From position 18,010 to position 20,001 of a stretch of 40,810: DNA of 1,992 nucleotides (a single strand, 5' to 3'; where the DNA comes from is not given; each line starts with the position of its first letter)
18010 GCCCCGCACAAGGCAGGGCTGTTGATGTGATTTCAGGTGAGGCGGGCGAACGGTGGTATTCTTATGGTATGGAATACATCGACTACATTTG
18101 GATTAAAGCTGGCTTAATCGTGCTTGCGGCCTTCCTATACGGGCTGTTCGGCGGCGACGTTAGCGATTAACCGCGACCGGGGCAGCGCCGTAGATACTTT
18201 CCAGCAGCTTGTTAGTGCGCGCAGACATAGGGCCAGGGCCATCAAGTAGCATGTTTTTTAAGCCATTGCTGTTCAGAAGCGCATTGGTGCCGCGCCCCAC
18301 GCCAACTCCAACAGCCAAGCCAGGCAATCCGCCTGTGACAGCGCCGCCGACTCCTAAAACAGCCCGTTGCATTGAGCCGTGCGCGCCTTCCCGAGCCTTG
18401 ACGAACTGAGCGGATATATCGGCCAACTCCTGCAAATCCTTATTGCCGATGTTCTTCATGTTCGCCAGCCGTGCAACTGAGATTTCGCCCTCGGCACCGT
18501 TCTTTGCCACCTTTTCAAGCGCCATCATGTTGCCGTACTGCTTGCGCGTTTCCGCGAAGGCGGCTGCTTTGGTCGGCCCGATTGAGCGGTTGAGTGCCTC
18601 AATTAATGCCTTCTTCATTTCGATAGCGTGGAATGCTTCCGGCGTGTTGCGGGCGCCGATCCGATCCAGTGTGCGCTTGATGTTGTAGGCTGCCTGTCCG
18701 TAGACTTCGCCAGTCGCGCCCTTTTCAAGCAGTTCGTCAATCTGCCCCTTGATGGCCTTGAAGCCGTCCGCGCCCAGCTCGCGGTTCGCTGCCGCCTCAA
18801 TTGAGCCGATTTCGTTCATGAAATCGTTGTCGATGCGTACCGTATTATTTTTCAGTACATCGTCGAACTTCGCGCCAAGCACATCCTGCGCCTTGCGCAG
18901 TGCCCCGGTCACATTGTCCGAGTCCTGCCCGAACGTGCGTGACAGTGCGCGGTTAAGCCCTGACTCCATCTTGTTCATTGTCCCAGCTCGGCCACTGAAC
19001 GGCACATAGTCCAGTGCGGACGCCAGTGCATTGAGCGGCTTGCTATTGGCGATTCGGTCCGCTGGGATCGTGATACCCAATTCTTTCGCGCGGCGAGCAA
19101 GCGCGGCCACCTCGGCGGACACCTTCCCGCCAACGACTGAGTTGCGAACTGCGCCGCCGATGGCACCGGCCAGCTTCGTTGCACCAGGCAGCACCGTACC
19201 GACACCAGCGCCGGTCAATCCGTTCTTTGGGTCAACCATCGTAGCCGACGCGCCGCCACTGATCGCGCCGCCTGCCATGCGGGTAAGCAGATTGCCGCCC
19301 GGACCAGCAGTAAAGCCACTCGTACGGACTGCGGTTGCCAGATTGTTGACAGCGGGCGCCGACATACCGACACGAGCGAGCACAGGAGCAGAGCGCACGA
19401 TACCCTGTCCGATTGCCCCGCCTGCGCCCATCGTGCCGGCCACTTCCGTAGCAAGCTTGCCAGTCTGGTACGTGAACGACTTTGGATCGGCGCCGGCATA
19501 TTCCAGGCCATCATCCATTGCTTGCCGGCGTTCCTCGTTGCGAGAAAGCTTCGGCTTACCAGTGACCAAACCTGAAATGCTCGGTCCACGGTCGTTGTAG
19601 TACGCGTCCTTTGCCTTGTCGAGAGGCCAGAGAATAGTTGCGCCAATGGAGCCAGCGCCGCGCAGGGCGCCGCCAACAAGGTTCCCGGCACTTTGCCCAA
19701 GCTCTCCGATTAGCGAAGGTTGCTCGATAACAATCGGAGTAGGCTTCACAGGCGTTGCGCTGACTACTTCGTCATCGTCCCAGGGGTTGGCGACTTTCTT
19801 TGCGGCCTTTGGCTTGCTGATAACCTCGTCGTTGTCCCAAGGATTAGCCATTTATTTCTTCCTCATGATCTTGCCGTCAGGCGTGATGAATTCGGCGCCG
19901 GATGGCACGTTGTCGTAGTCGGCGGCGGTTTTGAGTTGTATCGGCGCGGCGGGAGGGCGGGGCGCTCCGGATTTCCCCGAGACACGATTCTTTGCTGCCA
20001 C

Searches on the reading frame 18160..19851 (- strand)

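Call 90: search_protein_families(library=phrogs, proteins=[window:18160-19851:-], max_evalue=0.00001)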
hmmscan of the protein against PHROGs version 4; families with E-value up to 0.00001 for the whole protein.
window:18160-19851:- (563 aa): 1 family
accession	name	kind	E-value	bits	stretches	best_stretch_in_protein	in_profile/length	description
phrog_26400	-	DNA, RNA and nucleotide metabolism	2.4e-34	120.2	1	151-535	146-541/589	DNA ejection protein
